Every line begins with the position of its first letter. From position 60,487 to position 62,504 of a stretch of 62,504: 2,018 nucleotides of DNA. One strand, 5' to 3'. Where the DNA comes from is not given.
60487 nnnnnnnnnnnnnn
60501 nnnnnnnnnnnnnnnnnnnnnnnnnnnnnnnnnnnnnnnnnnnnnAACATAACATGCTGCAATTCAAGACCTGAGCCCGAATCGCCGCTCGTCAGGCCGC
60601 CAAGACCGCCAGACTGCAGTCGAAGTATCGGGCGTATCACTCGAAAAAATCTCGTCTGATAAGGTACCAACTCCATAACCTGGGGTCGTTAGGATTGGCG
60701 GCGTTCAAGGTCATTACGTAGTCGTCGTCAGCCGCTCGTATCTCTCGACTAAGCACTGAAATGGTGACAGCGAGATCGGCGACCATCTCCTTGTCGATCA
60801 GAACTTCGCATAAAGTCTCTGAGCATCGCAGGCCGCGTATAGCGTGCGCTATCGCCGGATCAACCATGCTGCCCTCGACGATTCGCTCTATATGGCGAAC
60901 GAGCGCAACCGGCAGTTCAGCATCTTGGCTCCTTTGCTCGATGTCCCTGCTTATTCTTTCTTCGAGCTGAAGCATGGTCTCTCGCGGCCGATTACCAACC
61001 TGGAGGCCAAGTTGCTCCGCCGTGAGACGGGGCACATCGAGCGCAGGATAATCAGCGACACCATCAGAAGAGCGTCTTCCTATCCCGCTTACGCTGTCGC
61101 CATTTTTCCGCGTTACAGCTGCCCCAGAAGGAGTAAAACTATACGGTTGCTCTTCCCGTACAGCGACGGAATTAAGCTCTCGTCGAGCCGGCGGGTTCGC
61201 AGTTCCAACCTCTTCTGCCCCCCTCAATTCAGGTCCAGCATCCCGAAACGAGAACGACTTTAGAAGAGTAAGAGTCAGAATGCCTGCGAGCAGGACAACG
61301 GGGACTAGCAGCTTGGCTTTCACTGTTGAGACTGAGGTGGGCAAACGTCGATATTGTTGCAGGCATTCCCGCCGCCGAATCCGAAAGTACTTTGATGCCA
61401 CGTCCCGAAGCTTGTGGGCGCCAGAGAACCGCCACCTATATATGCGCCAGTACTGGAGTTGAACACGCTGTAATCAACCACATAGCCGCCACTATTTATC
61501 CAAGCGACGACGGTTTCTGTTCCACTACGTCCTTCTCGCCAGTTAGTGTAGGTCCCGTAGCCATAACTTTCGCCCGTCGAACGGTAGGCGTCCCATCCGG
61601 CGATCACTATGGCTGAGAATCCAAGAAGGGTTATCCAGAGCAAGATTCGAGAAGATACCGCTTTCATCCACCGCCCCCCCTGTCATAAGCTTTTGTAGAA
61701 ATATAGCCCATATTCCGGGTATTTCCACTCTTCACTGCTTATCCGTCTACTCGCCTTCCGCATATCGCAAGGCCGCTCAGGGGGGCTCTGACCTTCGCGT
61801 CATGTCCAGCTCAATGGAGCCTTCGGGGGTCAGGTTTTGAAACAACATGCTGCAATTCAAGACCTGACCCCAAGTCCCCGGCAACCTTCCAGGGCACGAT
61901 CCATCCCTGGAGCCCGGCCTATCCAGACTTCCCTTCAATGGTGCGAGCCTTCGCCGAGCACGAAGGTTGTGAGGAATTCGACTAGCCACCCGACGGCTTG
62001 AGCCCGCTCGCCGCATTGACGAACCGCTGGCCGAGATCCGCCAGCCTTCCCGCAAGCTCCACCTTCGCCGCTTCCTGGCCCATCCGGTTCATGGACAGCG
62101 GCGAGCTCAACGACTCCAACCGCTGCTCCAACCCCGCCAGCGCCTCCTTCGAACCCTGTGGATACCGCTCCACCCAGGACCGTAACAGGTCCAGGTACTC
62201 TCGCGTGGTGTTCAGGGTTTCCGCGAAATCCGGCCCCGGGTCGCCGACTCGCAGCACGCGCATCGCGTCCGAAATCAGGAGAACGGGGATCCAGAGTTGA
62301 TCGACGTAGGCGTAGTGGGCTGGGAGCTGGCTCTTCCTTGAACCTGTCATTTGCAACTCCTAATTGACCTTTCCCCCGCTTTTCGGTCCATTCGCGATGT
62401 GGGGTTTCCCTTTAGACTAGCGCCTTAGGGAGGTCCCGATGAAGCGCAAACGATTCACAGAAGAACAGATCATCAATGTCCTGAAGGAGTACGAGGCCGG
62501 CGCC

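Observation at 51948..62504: Mosaic, AT-richer accessory island encoding almost only exported proteins of unknown family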

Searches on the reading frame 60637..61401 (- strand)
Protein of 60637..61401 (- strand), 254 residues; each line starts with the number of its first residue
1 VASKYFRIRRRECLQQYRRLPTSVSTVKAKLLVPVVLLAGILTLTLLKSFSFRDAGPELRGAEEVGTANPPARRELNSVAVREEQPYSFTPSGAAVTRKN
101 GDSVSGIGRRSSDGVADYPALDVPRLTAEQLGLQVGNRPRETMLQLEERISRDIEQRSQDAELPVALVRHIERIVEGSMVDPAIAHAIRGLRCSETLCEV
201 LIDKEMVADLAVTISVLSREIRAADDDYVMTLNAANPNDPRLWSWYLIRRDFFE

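Call 3: search_protein_families(library=pfam, max_evalue=0.1, proteins=[window:60637-61401:-])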
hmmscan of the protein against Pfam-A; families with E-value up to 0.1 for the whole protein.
window:60637-61401:- (254 aa): 0 families

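Call 4: search_protein_families(library=ncbifam, max_evalue=0.1, proteins=[window:60637-61401:-])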
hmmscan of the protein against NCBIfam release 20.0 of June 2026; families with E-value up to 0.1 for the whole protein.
window:60637-61401:- (254 aa): 0 families

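Call 24: search_solved_structures(query=window:60637-61401:-, max_evalue=10)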
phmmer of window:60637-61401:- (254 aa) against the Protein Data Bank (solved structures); distinct sequences matched with E-value up to 10: 0.

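Call 31: search_protein_families(library=padloc, max_evalue=0.01, proteins=[window:60637-61401:-])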
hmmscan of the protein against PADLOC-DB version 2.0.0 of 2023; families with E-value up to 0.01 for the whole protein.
window:60637-61401:- (254 aa): 0 families

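Call 56: find_homologous_proteins(query=window:60637-61401:-, max_evalue=0.001)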
Query window:60637-61401:- (254 aa): 1 proteins with E <= 0.001 among 1940 candidates.
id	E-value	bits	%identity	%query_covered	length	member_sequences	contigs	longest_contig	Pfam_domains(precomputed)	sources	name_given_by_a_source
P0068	4.9e-142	490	100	90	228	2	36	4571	-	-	-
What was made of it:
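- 60637..61323 (-): P1b, 228 aa, with an N-terminal membrane anchor. Its GTG start overlaps the stop of the 115-aa ORF. No relative found (call 56).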

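Call 57: find_encoding_contigs(protein=P0068, flank=10000, max_places=10)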
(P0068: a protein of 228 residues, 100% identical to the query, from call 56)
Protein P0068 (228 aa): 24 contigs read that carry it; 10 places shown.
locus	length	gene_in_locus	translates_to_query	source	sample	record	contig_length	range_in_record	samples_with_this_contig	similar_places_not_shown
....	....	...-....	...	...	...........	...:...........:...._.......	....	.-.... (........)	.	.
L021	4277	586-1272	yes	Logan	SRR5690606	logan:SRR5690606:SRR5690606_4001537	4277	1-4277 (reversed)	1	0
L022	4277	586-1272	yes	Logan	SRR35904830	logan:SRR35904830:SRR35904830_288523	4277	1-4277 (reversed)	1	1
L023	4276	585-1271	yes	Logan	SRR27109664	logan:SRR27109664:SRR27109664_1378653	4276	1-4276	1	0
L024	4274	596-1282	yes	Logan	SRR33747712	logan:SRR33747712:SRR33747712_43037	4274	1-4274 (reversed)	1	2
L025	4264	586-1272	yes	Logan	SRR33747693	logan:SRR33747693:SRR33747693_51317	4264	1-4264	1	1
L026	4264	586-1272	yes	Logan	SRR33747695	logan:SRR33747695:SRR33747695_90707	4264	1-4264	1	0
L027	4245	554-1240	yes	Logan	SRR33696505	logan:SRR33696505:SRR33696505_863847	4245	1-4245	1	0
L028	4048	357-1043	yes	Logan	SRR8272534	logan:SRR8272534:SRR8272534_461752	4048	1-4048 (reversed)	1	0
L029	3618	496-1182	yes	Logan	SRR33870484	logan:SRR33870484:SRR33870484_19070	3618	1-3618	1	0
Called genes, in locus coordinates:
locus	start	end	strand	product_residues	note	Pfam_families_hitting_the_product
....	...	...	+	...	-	-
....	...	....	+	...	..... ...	-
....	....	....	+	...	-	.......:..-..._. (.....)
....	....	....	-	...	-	-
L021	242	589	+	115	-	-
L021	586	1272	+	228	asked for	-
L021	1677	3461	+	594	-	PF14312:FG-GAP_2 (faint)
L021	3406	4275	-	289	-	?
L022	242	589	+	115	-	-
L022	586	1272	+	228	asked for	-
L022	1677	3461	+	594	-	PF14312:FG-GAP_2 (faint)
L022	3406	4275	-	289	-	?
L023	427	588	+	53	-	-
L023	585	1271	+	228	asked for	-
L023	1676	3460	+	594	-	PF14312:FG-GAP_2 (faint)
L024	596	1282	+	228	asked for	-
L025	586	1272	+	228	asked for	-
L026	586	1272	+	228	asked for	-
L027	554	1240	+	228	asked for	-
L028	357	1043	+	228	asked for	-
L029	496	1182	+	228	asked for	-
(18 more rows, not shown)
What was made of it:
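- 60637..61323 (-): Gene calls in call 57.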

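Call 86: search_protein_families(library=phrogs, max_evalue=0.01, proteins=[window:60637-61323:-])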
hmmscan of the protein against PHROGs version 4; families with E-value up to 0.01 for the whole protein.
window:60637-61323:- (228 aa): 0 families

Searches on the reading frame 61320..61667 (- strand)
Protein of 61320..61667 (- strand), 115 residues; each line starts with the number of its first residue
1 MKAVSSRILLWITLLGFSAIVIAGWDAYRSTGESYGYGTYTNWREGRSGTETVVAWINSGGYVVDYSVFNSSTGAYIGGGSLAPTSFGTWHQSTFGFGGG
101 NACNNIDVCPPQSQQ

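Call 11: search_protein_families(library=pfam, max_evalue=1, proteins=[window:61320-61667:-])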
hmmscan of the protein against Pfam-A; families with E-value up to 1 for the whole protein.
window:61320-61667:- (115 aa): 1 family
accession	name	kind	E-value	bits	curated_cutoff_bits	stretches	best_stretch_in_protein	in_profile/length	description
PF22002.1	MTLN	-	0.018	15.4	27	1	1-47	1-41/56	Mitoregulin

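Call 31: search_protein_families(library=padloc, max_evalue=0.01, proteins=[window:61320-61667:-])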
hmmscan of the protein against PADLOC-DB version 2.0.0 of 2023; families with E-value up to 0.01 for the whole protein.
window:61320-61667:- (115 aa): 0 families

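Call 80: search_protein_families(library=ncbifam, max_evalue=10, proteins=[window:61320-61667:-])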
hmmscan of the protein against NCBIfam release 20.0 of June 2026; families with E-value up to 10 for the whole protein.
window:61320-61667:- (115 aa): 1 family
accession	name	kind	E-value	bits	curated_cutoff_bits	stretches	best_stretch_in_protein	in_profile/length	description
NF008046.0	PRK10779.1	equivalog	0.022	13.8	477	1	12-63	19-70/450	sigma E protease regulator RseP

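Call 86: search_protein_families(library=phrogs, max_evalue=0.01, proteins=[window:61320-61667:-])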
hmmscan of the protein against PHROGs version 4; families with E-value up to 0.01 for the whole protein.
window:61320-61667:- (115 aa): 0 families

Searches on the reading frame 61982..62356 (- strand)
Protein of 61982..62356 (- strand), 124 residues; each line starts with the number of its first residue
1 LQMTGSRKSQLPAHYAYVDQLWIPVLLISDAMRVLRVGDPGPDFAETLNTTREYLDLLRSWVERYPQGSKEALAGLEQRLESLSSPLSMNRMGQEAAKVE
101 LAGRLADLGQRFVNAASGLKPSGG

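Call 11: search_protein_families(library=pfam, max_evalue=1, proteins=[window:61982-62356:-])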
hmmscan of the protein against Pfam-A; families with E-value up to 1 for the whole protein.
window:61982-62356:- (124 aa): 1 family
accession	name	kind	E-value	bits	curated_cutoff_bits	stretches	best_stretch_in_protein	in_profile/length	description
PF00296.26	Bac_luciferase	-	0.098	12.4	27.9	1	38-107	117-186/314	Luciferase-like monooxygenase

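Call 31: search_protein_families(library=padloc, max_evalue=0.01, proteins=[window:61982-62356:-])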
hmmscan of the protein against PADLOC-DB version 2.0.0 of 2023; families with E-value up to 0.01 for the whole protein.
window:61982-62356:- (124 aa): 0 families

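Call 80: search_protein_families(library=ncbifam, max_evalue=10, proteins=[window:61982-62356:-])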
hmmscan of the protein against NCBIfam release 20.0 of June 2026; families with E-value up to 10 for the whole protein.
window:61982-62356:- (124 aa): 1 family
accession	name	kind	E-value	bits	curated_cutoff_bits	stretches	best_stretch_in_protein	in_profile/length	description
TIGR04024.1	F420_NP1902A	hypoth_equivalog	0.0023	16.7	345.4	1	41-112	105-179/330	TIGR04024 family LLM class F420-dependent oxidoreductase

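Call 82: find_encoding_contigs(protein=window:61982-62356:-, flank=10000, max_places=10)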
Protein window:61982-62356:- (124 aa): no gene with exactly this product is on record in the collection.

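Call 83: find_encoding_contigs(protein=window:61982-62350:-, flank=10000, max_places=10)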
Protein window:61982-62350:- (122 aa): 5 contigs read that carry it; 4 places shown.
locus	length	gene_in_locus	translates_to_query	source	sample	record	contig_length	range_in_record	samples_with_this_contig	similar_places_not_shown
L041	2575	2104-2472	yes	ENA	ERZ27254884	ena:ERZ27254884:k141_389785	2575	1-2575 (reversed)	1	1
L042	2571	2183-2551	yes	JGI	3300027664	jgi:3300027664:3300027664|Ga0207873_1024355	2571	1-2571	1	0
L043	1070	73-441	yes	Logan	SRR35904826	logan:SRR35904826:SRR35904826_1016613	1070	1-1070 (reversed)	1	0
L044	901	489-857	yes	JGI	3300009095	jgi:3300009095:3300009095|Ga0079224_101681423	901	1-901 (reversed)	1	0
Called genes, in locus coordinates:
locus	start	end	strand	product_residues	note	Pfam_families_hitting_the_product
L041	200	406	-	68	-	-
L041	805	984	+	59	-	-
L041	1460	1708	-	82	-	-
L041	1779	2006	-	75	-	PF13560:HTH_31, PF12844:HTH_19 (weak), PF01381:HTH_3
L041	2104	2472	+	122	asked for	-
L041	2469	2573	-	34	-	?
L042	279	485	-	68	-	-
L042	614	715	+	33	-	-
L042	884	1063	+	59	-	-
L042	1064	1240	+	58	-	-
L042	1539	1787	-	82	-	-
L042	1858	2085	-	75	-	PF13560:HTH_31, PF12844:HTH_19 (weak), PF01381:HTH_3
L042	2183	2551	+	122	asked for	-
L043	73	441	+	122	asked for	-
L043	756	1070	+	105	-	?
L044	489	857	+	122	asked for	-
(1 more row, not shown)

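Call 86: search_protein_families(library=phrogs, max_evalue=0.01, proteins=[window:61982-62350:-, L042:1539-1802:-, L042:279-590:-, L042:1858-2112:-])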
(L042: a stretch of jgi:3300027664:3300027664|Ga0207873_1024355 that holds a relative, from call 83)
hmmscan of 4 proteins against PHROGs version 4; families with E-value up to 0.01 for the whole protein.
window:61982-62350:- (122 aa): 0 families

L042:1539-1802:- (87 aa): 2 families
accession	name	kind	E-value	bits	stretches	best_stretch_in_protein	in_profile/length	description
phrog_7051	-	unknown function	0.0034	17.9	0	35-49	12-26/37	-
phrog_15404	-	unknown function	0.0053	18.1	1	8-46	4-39/89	-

L042:279-590:- (103 aa): 1 family
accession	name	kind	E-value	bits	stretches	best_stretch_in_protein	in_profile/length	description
phrog_3716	-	unknown function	4.9e-05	24.7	1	22-70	2-50/116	-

L042:1858-2112:- (84 aa): 22 families
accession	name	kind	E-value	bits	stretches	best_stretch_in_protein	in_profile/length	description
phrog_3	-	transcription regulation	1.9e-11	45.4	1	10-78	82-148/430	transcriptional repressor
phrog_8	-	transcription regulation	4.3e-08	34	1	11-68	71-128/346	transcriptional regulator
phrog_2967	-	transcription regulation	4.6e-08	33.9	1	14-77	8-71/225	transcriptional regulator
phrog_1373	-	transcription regulation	7.3e-08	33.6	1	16-71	63-118/166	transcriptional regulator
phrog_5823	-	transcription regulation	1.2e-07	32.2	1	14-69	4-60/404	transcriptional regulator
phrog_4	-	transcription regulation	3.3e-07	30.6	1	13-75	133-191/400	transcriptional repressor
phrog_2439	-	transcription regulation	3.8e-06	27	1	18-76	9-67/367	transcriptional regulator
phrog_2328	-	transcription regulation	1.2e-05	26.1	1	15-75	14-74/128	transcriptional repressor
phrog_147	-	transcription regulation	3.6e-05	25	1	15-66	3-55/100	transcriptional regulator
phrog_2104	-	unknown function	6.1e-05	24.2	1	19-67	42-90/103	-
phrog_6831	-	transcription regulation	7.8e-05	23.6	1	26-64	15-54/68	transcriptional regulator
phrog_38027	-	transcription regulation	0.00011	23.2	1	20-77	72-129/143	transcriptional repressor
phrog_7950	-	transcription regulation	0.00026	22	1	19-51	10-42/68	transcriptional repressor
phrog_9908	-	DNA, RNA and nucleotide metabolism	0.00066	19.9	1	16-65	13-62/282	DNA binding protein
phrog_4836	-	transcription regulation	0.00086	19.9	1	12-57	71-116/194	CII-like regulator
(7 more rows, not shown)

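Call 87: search_protein_families(library=pfam, max_evalue=0.1, proteins=[L042:1539-1802:-, L042:279-590:-, L042:1858-2112:-])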
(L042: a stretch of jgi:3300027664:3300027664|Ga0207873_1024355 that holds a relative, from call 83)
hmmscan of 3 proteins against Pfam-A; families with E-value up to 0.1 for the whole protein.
L042:1539-1802:- (87 aa): 8 families
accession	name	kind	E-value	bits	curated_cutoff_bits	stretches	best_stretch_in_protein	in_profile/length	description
PF10601.15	zf-LITAF-like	-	0.0076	16.8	23.8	1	9-40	3-33/70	LITAF-like zinc ribbon domain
PF14369.11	Zn_ribbon_19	-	0.017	15.7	30.8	0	9-20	18-30/35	zinc-ribbon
PF24460.1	DUF7575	-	0.028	14.2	28.5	0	10-27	2-19/28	Domain of unknown function (DUF7575)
PF13248.11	Zn_ribbon_3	-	0.03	14.2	27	0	9-19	14-24/26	zinc-ribbon domain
PF08271.17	Zn_Ribbon_TF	-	0.041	13.9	29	0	13-48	2-33/43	TFIIB zinc-binding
PF17280.7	DUF5345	-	0.056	14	27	1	42-78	24-60/77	Family of unknown function (DUF5345)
PF09723.15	Zn_ribbon_8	-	0.084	13.3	34.4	0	6-25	21-40/41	Zinc ribbon domain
PF12760.12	Zn_ribbon_IS1595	-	0.089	13.2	25.4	0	35-45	19-28/46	Transposase zinc-ribbon domain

L042:279-590:- (103 aa): 0 families

L042:1858-2112:- (84 aa): 7 families
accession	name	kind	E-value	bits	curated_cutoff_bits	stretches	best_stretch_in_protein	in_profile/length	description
PF13560.12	HTH_31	-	4e-13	49.9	27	1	16-72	1-58/64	Helix-turn-helix domain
PF01381.28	HTH_3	-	2.3e-10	40.8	23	1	21-74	1-54/55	Helix-turn-helix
PF12844.13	HTH_19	-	5.2e-06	26.7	30.2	1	18-68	1-51/64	Helix-turn-helix domain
PF13744.12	HTH_37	-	0.015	15.5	27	1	13-52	15-54/80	Helix-turn-helix domain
PF13443.12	HTH_26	-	0.021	15.5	22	1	21-78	2-60/63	Cro/C1-type HTH DNA-binding domain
PF13413.12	HTH_25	-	0.039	14.2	24.6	1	20-52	1-33/62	Helix-turn-helix domain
PF13936.12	HTH_38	-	0.098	12.9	27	0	25-48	16-39/44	Helix-turn-helix domain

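Call 100: search_solved_structures(query=window:61982-62350:-, max_evalue=1)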
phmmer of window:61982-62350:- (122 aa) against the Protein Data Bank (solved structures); distinct sequences matched with E-value up to 1: 9.
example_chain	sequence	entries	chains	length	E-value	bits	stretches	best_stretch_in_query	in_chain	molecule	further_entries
3h3u_A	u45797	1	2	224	0.065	16.9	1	24-112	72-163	PROBABLE TRANSCRIPTIONAL REGULATORY PROTEIN (PROBABLY CRP/FNR-FAMILY)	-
3mzh_A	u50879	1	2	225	0.066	16.9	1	24-112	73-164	PROBABLE TRANSCRIPTIONAL REGULATORY PROTEIN (PROBABLY CRP/FNR-FAMILY)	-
3d0s_A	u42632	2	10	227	0.067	16.9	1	24-112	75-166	TRANSCRIPTIONAL REGULATORY PROTEIN | PROBABLE TRANSCRIPTIONAL REGULATORY PROTEIN (PROBABLY CRP/ FNR-FAMILY)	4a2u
3i54_A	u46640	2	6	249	0.084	16.5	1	24-112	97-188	Transcriptional regulator, Crp/Fnr family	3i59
4gkl_A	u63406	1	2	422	0.26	14.9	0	41-67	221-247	Alpha-amylase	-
4cyd_A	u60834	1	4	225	0.36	14.5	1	21-86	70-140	PROBABLE TRANSCRIPTION REGULATOR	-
4byy_A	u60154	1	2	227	0.37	14.5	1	21-86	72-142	TRANSCRIPTIONAL REGULATOR, CRP/FNR FAMILY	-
3r6s_A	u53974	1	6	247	0.43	14.2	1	21-86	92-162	transcription regulator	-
4wfc_B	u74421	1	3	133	0.6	13.8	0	13-89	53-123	Exosome complex protein LRP1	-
